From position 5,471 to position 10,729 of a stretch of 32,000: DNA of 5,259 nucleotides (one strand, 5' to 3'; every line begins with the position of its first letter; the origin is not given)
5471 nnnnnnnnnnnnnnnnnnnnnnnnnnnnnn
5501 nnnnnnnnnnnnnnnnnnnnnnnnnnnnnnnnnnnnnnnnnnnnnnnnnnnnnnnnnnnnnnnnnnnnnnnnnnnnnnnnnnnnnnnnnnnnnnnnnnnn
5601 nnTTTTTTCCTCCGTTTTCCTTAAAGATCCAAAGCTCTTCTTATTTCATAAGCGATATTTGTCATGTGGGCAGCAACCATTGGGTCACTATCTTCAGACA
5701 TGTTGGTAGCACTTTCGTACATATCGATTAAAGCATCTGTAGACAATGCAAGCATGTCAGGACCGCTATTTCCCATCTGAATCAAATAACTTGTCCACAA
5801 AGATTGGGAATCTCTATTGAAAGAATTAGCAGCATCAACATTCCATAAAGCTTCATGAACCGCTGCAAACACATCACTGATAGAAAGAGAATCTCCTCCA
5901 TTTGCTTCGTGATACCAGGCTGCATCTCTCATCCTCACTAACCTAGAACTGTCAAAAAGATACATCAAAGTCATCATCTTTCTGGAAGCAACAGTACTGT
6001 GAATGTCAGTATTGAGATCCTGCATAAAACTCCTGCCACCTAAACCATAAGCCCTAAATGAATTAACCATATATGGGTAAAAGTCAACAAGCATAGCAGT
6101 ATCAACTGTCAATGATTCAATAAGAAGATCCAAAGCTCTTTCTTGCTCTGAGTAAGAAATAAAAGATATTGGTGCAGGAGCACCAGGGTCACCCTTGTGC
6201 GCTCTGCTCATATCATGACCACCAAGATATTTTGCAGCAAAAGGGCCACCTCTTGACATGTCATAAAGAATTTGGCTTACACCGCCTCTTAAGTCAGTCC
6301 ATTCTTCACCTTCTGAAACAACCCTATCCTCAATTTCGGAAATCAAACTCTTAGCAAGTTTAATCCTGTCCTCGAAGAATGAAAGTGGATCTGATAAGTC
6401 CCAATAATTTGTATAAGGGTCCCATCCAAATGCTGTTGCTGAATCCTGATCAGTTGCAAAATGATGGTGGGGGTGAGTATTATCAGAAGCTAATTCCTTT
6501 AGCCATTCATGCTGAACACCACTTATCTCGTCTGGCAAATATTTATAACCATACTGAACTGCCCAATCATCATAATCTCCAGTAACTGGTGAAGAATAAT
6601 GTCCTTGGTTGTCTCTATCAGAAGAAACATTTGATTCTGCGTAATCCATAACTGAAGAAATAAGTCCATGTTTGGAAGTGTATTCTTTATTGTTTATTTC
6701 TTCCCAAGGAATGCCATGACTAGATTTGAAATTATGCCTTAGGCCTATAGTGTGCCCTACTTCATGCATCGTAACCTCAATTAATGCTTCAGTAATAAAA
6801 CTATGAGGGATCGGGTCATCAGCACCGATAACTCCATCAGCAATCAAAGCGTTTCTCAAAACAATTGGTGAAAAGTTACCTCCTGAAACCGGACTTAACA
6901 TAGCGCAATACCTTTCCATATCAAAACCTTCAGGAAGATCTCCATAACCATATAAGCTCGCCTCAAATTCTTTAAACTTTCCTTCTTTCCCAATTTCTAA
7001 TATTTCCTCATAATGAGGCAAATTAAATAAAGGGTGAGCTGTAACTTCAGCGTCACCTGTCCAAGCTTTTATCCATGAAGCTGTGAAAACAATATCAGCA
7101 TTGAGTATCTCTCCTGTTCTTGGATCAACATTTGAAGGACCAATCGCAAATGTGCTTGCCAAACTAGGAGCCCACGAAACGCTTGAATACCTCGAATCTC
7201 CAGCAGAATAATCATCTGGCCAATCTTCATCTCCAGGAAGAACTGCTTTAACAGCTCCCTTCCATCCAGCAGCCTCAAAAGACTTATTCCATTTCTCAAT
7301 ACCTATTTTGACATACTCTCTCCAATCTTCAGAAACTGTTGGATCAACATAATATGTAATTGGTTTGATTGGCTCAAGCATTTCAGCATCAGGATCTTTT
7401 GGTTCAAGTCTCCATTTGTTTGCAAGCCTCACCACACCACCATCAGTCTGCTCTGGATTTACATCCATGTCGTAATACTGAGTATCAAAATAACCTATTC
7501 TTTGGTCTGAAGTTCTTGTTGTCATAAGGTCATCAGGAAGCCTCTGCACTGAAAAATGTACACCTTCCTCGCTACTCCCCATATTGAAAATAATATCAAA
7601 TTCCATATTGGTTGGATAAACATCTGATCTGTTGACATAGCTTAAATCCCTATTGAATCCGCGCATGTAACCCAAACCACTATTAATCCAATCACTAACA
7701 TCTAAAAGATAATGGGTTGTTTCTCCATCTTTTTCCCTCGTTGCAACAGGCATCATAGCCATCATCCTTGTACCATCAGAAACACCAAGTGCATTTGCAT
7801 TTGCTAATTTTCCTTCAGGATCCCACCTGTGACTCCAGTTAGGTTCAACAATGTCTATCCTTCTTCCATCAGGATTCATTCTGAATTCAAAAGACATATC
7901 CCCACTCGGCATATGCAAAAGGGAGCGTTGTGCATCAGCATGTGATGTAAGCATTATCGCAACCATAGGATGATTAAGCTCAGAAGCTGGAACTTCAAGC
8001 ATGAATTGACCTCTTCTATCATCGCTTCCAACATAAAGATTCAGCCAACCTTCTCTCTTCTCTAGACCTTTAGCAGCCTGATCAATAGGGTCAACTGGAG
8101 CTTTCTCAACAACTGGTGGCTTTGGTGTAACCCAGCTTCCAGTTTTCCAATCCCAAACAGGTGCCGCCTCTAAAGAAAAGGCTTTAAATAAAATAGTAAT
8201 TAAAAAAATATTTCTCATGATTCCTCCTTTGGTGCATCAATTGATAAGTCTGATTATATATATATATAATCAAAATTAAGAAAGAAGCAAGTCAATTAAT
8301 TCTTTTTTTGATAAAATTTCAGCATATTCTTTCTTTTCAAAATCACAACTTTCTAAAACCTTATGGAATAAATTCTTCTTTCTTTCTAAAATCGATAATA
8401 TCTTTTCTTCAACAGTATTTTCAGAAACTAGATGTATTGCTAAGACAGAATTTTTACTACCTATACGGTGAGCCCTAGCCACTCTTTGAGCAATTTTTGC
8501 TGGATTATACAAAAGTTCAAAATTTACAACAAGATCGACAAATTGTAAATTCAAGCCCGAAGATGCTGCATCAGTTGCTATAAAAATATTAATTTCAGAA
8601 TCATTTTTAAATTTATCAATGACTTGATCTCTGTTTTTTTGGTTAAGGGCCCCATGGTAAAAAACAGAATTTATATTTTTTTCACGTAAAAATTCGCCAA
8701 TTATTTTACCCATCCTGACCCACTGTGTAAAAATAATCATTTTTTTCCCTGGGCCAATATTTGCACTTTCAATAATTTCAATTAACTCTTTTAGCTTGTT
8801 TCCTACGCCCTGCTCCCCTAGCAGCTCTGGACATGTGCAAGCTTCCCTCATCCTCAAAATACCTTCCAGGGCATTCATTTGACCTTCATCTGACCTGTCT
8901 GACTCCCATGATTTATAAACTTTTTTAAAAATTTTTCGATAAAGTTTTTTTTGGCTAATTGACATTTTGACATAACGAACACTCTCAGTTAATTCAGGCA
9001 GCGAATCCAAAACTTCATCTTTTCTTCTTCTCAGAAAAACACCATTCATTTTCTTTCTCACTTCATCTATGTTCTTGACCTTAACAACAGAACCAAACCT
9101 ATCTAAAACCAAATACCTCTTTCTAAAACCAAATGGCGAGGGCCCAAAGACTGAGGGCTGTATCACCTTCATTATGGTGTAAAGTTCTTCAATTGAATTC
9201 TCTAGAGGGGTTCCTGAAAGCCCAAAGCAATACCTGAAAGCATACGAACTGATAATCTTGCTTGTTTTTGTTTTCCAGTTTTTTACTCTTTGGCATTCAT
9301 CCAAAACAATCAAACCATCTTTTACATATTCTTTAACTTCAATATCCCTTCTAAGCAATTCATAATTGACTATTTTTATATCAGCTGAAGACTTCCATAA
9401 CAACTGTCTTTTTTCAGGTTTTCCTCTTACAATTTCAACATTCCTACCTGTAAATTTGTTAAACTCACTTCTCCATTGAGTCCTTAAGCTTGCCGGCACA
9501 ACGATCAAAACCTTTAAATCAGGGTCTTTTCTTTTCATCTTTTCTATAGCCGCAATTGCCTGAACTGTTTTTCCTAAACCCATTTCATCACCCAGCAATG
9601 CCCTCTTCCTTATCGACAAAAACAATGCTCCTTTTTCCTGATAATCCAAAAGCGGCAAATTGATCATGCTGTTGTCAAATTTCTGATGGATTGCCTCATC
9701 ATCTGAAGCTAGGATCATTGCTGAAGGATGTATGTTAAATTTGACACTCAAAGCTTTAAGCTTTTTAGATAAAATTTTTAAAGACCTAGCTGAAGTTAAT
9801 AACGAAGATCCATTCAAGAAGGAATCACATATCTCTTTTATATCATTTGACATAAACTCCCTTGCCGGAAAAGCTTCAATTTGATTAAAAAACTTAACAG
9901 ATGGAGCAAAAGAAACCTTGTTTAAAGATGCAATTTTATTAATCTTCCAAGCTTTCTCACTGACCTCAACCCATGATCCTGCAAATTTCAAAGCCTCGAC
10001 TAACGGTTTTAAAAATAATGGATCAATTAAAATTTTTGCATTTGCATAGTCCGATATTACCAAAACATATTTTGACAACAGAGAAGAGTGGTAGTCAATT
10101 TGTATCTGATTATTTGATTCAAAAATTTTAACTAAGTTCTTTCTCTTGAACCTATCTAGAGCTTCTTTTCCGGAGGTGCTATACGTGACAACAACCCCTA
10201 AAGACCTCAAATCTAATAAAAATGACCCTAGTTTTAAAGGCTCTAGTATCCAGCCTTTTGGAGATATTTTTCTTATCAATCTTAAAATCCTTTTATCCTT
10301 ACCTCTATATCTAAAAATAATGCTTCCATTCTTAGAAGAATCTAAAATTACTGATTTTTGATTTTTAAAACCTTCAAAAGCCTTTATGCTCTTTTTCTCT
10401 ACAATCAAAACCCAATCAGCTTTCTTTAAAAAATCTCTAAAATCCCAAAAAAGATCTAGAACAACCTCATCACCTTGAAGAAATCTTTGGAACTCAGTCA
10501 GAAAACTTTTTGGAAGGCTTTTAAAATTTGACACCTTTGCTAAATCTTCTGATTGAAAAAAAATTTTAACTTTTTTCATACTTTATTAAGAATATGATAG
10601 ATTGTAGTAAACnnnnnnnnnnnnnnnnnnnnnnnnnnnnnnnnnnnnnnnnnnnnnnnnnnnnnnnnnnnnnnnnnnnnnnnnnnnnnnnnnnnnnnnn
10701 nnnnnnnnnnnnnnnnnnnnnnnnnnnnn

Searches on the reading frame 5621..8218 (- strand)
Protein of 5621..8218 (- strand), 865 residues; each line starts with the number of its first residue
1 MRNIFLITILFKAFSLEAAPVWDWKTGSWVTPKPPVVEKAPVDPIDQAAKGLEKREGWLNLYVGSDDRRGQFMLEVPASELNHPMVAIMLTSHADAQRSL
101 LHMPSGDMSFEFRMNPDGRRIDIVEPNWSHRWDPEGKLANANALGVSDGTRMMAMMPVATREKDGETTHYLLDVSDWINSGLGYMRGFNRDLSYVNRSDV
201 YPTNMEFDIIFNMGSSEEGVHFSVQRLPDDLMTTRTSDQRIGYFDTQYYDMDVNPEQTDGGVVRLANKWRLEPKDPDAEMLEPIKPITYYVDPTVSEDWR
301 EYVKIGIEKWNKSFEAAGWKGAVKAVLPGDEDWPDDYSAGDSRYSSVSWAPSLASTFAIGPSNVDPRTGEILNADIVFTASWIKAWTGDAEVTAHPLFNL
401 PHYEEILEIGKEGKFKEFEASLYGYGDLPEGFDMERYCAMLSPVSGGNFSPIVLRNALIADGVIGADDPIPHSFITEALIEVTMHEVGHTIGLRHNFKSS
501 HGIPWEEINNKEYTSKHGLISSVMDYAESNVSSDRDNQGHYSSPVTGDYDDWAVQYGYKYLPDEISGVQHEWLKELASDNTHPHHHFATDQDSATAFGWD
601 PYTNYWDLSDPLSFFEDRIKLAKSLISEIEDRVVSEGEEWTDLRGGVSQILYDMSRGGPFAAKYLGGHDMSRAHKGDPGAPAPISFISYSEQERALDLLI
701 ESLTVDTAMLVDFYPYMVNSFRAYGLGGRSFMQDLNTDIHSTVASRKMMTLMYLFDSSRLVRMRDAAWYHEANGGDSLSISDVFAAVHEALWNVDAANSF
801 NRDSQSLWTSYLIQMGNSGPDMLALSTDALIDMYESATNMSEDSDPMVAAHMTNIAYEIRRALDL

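Call 9: search_protein_families(library=pfam, proteins=[window:5621-8218:-], max_evalue=0.001)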
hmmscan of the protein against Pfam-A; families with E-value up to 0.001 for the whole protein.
window:5621-8218:- (865 aa): 2 families
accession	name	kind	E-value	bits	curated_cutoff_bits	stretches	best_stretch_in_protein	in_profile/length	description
PF16313.11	DUF4953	-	2.2e-64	218.1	24.2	1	469-794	3-312/316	Met-zincin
PF17148.9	DUF5117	-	9.5e-16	58.6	27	1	111-274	10-189/189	Domain of unknown function (DUF5117)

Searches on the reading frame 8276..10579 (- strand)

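Call 9: search_protein_families(library=pfam, proteins=[window:8276-10579:-], max_evalue=0.001)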
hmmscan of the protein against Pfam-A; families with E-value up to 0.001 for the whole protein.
window:8276-10579:- (767 aa): 6 families
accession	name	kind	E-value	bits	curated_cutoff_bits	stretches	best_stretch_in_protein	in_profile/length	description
PF00176.29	SNF2-rel_dom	-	3.2e-46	158.2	24.9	1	313-585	1-289/290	SNF2-related domain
PF00271.37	Helicase_C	-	3.5e-26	92.1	23.5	1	595-707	2-110/110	Helicase conserved C-terminal domain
PF04851.21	ResIII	-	3.2e-13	50.3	22.5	1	324-458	23-162/164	Type III restriction enzyme, res subunit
PF00270.35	DEAD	-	2e-09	37.8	26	1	326-461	16-162/167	DEAD/DEAH box helicase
PF18766.7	SWI2_SNF2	-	1.3e-05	25.4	26.7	1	333-462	27-159/221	SWI2/SNF2 ATPase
PF13872.12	AAA_34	-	0.00088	18.7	27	0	322-441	58-196/306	P-loop containing NTP hydrolase pore-1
